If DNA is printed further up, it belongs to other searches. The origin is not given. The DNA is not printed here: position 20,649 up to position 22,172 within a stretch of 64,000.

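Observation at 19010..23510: Compact Etf-dependent lactate-utilisation module (etfB-etfA convergent with a LarA-family gene and a GlcD-type FAD dehydrogenase)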

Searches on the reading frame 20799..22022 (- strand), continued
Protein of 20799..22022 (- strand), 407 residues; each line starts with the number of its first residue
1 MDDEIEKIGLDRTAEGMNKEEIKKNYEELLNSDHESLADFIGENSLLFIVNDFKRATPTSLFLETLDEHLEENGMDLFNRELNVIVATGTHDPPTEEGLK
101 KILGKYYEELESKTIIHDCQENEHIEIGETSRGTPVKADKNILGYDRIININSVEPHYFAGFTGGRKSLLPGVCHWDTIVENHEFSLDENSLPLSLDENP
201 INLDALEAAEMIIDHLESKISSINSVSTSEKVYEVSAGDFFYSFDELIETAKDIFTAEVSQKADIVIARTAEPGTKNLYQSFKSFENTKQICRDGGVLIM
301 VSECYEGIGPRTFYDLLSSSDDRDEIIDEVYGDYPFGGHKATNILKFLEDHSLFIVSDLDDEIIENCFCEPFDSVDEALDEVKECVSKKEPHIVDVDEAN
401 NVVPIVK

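Call 55: search_protein_families(library=ncbifam, proteins=[L017:3533-4504:+, L017:4550-5110:+, L017:5107-6543:+, L017:6550-7359:+, L017:12541-13290:+, L014:6704-7690:+, L014:7663-8280:+, L014:8338-9702:+, L014:15213-16484:+, L014:16525-17295:+], max_evalue=0.00001)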
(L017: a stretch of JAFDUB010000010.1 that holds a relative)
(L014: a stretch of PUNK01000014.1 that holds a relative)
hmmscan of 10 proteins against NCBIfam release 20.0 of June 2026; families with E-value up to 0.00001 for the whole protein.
L017:3533-4504:+ (323 aa): 5 families
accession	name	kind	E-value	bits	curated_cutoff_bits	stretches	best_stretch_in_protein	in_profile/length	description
NF007174.0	PRK09605.1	equivalog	3.5e-156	520.8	447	1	1-323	1-327/535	bifunctional N(6)-L-threonylcarbamoyladenine synthase/serine/threonine protein kinase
TIGR03722.2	arch_KAE1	equivalog_domain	1.8e-145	484.1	375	1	3-321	1-323/323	KEOPS complex N(6)-L-threonylcarbamoyladenine synthase Kae1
TIGR00329.1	gcp_kae1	subfamily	2.3e-91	306.2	207.8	1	5-288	2-305/305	tRNA (adenosine(37)-N6)-threonylcarbamoyltransferase complex transferase subunit TsaD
TIGR03723.1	T6A_TsaD_YgjD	equivalog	7.7e-60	202.6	296.1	1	3-293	1-311/314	tRNA (adenosine(37)-N6)-threonylcarbamoyltransferase complex transferase subunit TsaD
TIGR03725.1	T6A_YeaZ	equivalog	1.8e-10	41.2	69.3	1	42-108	28-94/212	tRNA (adenosine(37)-N6)-threonylcarbamoyltransferase complex dimerization subunit type 1 TsaB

L017:4550-5110:+ (186 aa): 0 families

L017:5107-6543:+ (478 aa): 3 families
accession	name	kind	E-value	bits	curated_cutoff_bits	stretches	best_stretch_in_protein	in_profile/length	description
NF009501.0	PRK12861.1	subfamily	4.5e-99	332.5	1178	1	38-433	8-410/764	NADP-dependent malic enzyme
NF010052.0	PRK13529.1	subfamily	4e-33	114.9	326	2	150-292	231-380/564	oxaloacetate-decarboxylating malate dehydrogenase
NF041582.1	malolactic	exception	7.9e-18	64.4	850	1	164-317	227-386/536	malolactic enzyme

L017:6550-7359:+ (269 aa): 6 families
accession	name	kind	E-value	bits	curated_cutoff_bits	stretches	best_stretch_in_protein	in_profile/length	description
TIGR00268.2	TIGR00268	equivalog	1.6e-104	348.8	150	1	7-263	2-259/259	ATP-dependent sacrificial sulfur transferase LarE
NF010587.0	PRK13980.1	equivalog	5.1e-09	35.7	255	1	18-83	31-97/267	NAD+ synthase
TIGR00552.1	nadE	equivalog_domain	5.2e-08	32.4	63.65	1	18-81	22-87/251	NAD(+) synthase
TIGR00884.1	guaA_Cterm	equivalog_domain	5.1e-07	29.3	338.75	1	19-128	17-130/310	glutamine-hydrolyzing GMP synthase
TIGR00364.1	TIGR00364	equivalog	1.6e-06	27.9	150.3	0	23-83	3-62/201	7-cyano-7-deazaguanine synthase QueC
NF010588.0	PRK13981.1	equivalog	5.7e-06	25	479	1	19-82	286-350/546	NAD+ synthase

L017:12541-13290:+ (249 aa): 0 families

L014:6704-7690:+ (328 aa): 5 families
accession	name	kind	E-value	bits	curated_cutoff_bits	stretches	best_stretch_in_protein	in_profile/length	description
NF007174.0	PRK09605.1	equivalog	3.3e-157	524.2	447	1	1-325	1-329/535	bifunctional N(6)-L-threonylcarbamoyladenine synthase/serine/threonine protein kinase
TIGR03722.2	arch_KAE1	equivalog_domain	1.1e-143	478.2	375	1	3-321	1-323/323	KEOPS complex N(6)-L-threonylcarbamoyladenine synthase Kae1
TIGR00329.1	gcp_kae1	subfamily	1.1e-90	303.9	207.8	1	4-288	1-305/305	tRNA (adenosine(37)-N6)-threonylcarbamoyltransferase complex transferase subunit TsaD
TIGR03723.1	T6A_TsaD_YgjD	equivalog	9.9e-60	202.3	296.1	1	3-294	1-312/314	tRNA (adenosine(37)-N6)-threonylcarbamoyltransferase complex transferase subunit TsaD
TIGR03725.1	T6A_YeaZ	equivalog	2.8e-12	47.1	69.3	1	4-113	2-99/212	tRNA (adenosine(37)-N6)-threonylcarbamoyltransferase complex dimerization subunit type 1 TsaB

L014:7663-8280:+ (205 aa): 0 families

L014:8338-9702:+ (454 aa): 3 families
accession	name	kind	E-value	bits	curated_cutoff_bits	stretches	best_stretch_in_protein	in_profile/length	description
NF009501.0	PRK12861.1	subfamily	2.2e-94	317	1178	1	21-379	9-360/764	NADP-dependent malic enzyme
NF010052.0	PRK13529.1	subfamily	1.9e-33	115.9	326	2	132-265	231-369/564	oxaloacetate-decarboxylating malate dehydrogenase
NF041582.1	malolactic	exception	9.2e-17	60.9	850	1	146-263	227-350/536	malolactic enzyme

L014:15213-16484:+ (423 aa): 6 families
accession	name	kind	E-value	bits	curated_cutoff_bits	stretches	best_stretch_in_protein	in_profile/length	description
NF010322.0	PRK13759.1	equivalog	1.5e-24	86.4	481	1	166-416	197-455/486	arylsulfatase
TIGR03417.1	chol_sulfatase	equivalog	6.7e-17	61.5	433.45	1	214-411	242-432/500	choline-sulfatase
NF052527.1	Mn_arylsulf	exception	2.5e-13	49.7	850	1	170-401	199-436/479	manganese-dependent arylsulfatase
NF045661.1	HdlasePehA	equivalog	1.2e-12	47.3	900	1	201-294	258-350/506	phosphoric/sulfuric ester hydrolase PehA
NF038282.1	LapC_YejM_PbgA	exception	1.9e-10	39.7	825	1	218-311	405-496/584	LPS biosynthesis-modulating metalloenzyme YejM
NF038075.1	fam_STM4013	hypoth_equivalog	1.6e-08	34.4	250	0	233-275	206-245/261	STM4013/SEN3800 family hydrolase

L014:16525-17295:+ (256 aa): 0 families
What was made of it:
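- On Malate racemase (MAR; LarAH5/LarAH6 and GHK groups): LarE is adjacent in L017 (call 55).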

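Call 58: search_protein_families(library=ncbifam, proteins=[L014:9848-11074:+, L017:7426-8712:+, L004:3688-4932:+, L009:287-1570:+, L030:7770-9038:+, L049:3121-4134:+, L030:9039-10484:+], max_evalue=1e-10)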
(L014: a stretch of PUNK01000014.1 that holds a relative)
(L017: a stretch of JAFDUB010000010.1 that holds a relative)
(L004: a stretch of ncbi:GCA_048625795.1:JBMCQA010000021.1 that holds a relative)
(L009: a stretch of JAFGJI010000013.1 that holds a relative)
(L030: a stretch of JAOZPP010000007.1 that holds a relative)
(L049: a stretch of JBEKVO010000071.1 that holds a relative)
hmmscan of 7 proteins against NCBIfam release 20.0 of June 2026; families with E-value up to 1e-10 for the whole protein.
L014:9848-11074:+ (408 aa): 5 families
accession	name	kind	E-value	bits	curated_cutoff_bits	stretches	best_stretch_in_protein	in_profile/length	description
NF052593.1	NPN_racem_MAR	equivalog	2.2e-110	369.1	500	1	3-405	1-414/415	nickel-dependent malate racemase, LarAH6 family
NF052595.1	NPN_LarAH5_MAR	equivalog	2.8e-84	283.5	462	1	3-393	1-400/415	nickel-dependent malate racemase, LarAH5 family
NF033504.2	Ni_dep_LarA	equivalog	4.6e-83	279.3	460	1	2-396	1-411/422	nickel-dependent lactate racemase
NF052525.1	NPN_LarAH10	equivalog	4e-82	276.2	540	1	2-404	2-425/426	NPN-dependent 2-hydroxyacid racemase, LarAH10 family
NF052592.1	LarAH_14_15_16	equivalog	1.3e-17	63.4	740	1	22-233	29-256/520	NPN-dependent hydroxyacid isomerase, LarAH14/15/16 family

L017:7426-8712:+ (428 aa): 5 families
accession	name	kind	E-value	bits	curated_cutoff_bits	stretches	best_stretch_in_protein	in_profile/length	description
NF052593.1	NPN_racem_MAR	equivalog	8.4e-109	363.9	500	1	23-425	1-414/415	nickel-dependent malate racemase, LarAH6 family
NF052595.1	NPN_LarAH5_MAR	equivalog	7.2e-83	278.9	462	1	23-412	1-399/415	nickel-dependent malate racemase, LarAH5 family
NF033504.2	Ni_dep_LarA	equivalog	3.3e-82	276.5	460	1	22-419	1-416/422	nickel-dependent lactate racemase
NF052525.1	NPN_LarAH10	equivalog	3.9e-82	276.2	540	1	22-424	2-425/426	NPN-dependent 2-hydroxyacid racemase, LarAH10 family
NF052592.1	LarAH_14_15_16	equivalog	1.8e-16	59.6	740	1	29-253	17-256/520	NPN-dependent hydroxyacid isomerase, LarAH14/15/16 family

L004:3688-4932:+ (414 aa): 4 families
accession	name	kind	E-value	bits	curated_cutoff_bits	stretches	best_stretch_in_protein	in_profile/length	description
NF052593.1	NPN_racem_MAR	equivalog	5.4e-84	282.2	500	1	19-404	35-414/415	nickel-dependent malate racemase, LarAH6 family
NF052595.1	NPN_LarAH5_MAR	equivalog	1.4e-64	218.6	462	1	20-404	32-414/415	nickel-dependent malate racemase, LarAH5 family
NF052525.1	NPN_LarAH10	equivalog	6.3e-60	203.1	540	1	20-404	34-426/426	NPN-dependent 2-hydroxyacid racemase, LarAH10 family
NF033504.2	Ni_dep_LarA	equivalog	1.9e-51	175.1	460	1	36-398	53-416/422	nickel-dependent lactate racemase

L009:287-1570:+ (428 aa): 4 families
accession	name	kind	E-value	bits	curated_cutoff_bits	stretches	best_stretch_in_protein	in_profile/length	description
NF052593.1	NPN_racem_MAR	equivalog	1.8e-82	277.1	500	1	48-427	35-414/415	nickel-dependent malate racemase, LarAH6 family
NF033504.2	Ni_dep_LarA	equivalog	5.6e-66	223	460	1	33-427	22-421/422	nickel-dependent lactate racemase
NF052595.1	NPN_LarAH5_MAR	equivalog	1.9e-63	214.8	462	1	65-427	51-414/415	nickel-dependent malate racemase, LarAH5 family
NF052525.1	NPN_LarAH10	equivalog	3.4e-52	177.6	540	1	59-427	48-426/426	NPN-dependent 2-hydroxyacid racemase, LarAH10 family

L030:7770-9038:+ (422 aa): 6 families
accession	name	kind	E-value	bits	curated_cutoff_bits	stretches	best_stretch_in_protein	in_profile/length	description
NF052593.1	NPN_racem_MAR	equivalog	1.1e-118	396.4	500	1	5-414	1-414/415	nickel-dependent malate racemase, LarAH6 family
NF033504.2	Ni_dep_LarA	equivalog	1.2e-95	320.7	460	1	4-413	1-420/422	nickel-dependent lactate racemase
NF052595.1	NPN_LarAH5_MAR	equivalog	6.3e-88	295.5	462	1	5-413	1-413/415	nickel-dependent malate racemase, LarAH5 family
NF052525.1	NPN_LarAH10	equivalog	2.4e-86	290.1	540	1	4-414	2-426/426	NPN-dependent 2-hydroxyacid racemase, LarAH10 family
NF052592.1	LarAH_14_15_16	equivalog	3.6e-16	58.6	740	1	26-238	31-255/520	NPN-dependent hydroxyacid isomerase, LarAH14/15/16 family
NF052594.1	NPN_18_hexonate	equivalog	4.6e-11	42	500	0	56-329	19-310/411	nickel-dependent putative hexonate epimerase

L049:3121-4134:+ (338 aa): 4 families
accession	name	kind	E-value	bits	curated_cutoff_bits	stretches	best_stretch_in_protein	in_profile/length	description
NF052593.1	NPN_racem_MAR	equivalog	7.9e-102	340.9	500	1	2-338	50-390/415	nickel-dependent malate racemase, LarAH6 family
NF052595.1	NPN_LarAH5_MAR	equivalog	1.4e-74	251.6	462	1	7-338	54-390/415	nickel-dependent malate racemase, LarAH5 family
NF033504.2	Ni_dep_LarA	equivalog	2.5e-70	237.3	460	1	3-337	54-397/422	nickel-dependent lactate racemase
NF052525.1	NPN_LarAH10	equivalog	1.5e-69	234.7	540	1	3-337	53-400/426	NPN-dependent 2-hydroxyacid racemase, LarAH10 family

L030:9039-10484:+ (481 aa): 6 families
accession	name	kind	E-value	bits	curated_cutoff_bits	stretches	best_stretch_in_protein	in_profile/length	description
TIGR00387.1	glcD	equivalog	3.4e-113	378.6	567.9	1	46-461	1-413/413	glycolate oxidase subunit GlcD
NF008408.0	PRK11230.1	equivalog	2.7e-81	273.5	897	1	5-461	17-470/499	glycolate oxidase subunit GlcD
NF049975.1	2HglutDHaseYdiJ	equivalog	3.9e-67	226.8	1350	2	5-180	14-191/1018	D-2-hydroxyglutarate dehydrogenase YdiJ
NF008439.0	PRK11282.1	equivalog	5.5e-28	97.8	284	1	53-224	9-179/358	glycolate oxidase subunit GlcE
NF053785.1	DcplphribOxDprE1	equivalog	5.1e-20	72.1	500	1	46-218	18-183/449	decaprenylphosphoryl-beta-D-ribose oxidase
TIGR01678.1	FAD_lactone_ox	subfamily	1.4e-13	50.6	396.8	1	34-218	6-181/438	sugar 1,4-lactone oxidase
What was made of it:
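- On Malate racemase (MAR; LarAH5/LarAH6 and GHK groups): All relatives tested also fall short, at 277-396 bits (call 58).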

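Call 66: find_homologous_proteins(query=L017:6550-7359:+, max_evalue=1e-20)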
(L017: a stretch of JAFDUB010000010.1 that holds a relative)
Query L017:6550-7359:+ (269 aa): 7996 proteins with E <= 1e-20 among 8000 candidates; the best 120 are listed.
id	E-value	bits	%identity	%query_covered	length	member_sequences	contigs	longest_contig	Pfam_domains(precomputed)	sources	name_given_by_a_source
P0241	1.1e-172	590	100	100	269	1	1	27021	PF00733.28,PF06508.20,PF02540.24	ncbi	-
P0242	1.8e-105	370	62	100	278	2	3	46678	PF06508.20,PF02540.24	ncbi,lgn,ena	-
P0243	3.8e-104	366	64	99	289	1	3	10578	PF00733.28,PF02540.24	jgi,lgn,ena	-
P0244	1.6e-103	364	61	100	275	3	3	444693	PF00733.28,PF06508.20,PF01171.27,PF00764.26,PF02540.24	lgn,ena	-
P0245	4.7e-103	362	64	98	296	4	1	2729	PF00733.28,PF00764.26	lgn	-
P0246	6.0e-102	359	63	98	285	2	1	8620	PF00733.28,PF00764.26,PF02540.24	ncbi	ncbi:MAG: ATP-dependent sacrificial sulfur transferase LarE [Syntrophothermus sp.]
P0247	5.9e-101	355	62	100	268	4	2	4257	PF00733.28,PF02540.24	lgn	-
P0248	7.6e-101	355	64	97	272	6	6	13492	PF02540.24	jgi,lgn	jgi:uncharacterized protein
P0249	9.1e-101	355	61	99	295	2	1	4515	PF02540.24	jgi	-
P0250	1.3e-100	354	60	97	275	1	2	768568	PF00733.28,PF06508.20,PF00764.26,PF02540.24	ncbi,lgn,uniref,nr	ncbi:ATP-dependent sacrificial sulfur transferase LarE [Carboxydothermus ferrireducens]|uniref:NAD/G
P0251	1.6e-100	354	62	97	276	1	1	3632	PF00733.28,PF06508.20,PF00764.26,PF02540.24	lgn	-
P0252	1.7e-100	354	60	99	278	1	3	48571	PF00733.28,PF06508.20,PF01171.27,PF02540.24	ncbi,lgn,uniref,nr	ncbi:ATP-dependent sacrificial sulfur transferase LarE [Calderihabitans maritimus]|uniref:NAD/GMP sy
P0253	3.4e-100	353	60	97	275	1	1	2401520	PF00733.28,PF06508.20,PF00764.26,PF02540.24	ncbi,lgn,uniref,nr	ncbi:ATP-dependent sacrificial sulfur transferase LarE [Carboxydothermus hydrogenoformans]|uniref:NA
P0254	1.4e-99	351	60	97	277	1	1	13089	PF06508.20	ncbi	-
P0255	1.5e-99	351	63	97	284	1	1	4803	PF00733.28,PF02540.24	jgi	-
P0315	3.6e-95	336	61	98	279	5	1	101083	PF02540.24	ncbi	-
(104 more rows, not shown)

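Call 67: find_encoding_contigs(protein=P0004, flank=10000, max_places=1)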
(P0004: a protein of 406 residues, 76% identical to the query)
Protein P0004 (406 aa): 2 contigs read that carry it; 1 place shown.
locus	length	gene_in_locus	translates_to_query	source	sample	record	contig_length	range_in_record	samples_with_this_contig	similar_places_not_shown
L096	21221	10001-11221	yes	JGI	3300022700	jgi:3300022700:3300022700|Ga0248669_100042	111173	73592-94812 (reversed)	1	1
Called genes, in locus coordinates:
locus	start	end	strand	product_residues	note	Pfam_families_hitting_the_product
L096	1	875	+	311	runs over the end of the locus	PF00586:AIRS, PF02769:AIRS_C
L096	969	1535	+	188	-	PF01022:HTH_5, PF08279:HTH_11 (faint), PF12802:MarR_2 (weak), PF12840:HTH_20, PF13412:HTH_24 (weak), PF13601:HTH_34 (weak), PF25212:HVO_A0114 (weak), PF01978:TrmB (weak)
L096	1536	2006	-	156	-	PF00583:Acetyltransf_1, PF13673:Acetyltransf_10, PF13508:Acetyltransf_7, PF08445:FR47 (faint)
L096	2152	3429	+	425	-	PF00009:GTP_EFTU, PF03144:GTP_EFTU_D2, PF03143:GTP_EFTU_D3, PF22594:GTP-eEF1A_C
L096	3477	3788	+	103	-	PF00338:Ribosomal_S10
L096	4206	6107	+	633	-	-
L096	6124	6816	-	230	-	-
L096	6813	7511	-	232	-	PF24686:FLQE3_permease, PF12698:ABC2_membrane_3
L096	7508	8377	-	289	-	PF00005:ABC_tran, PF13304:AAA_21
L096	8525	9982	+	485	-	PF01565:FAD_binding_4, PF02913:FAD-oxidase_C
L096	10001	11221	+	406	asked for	PF09861:Lar_N, PF21113:LarA_C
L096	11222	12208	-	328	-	PF01012:ETF, PF00766:ETF_alpha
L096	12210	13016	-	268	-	PF01012:ETF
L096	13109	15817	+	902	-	PF05048:NosD, PF13229:Beta_helix, PF00801:PKD, PF18911:PKD_4, PF22352:K319L-like_PKD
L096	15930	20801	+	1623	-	PF18911:PKD_4, PF18911:PKD_4, PF18911:PKD_4, PF22352:K319L-like_PKD, PF18911:PKD_4, PF18911:PKD_4, PF18911:PKD_4, PF18911:PKD_4, +22 more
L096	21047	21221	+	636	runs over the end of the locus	PF02730:AFOR_N, PF01314:AFOR_C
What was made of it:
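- Window type, glcD-larAH facing etfA-etfB: window and L096 (call 67).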
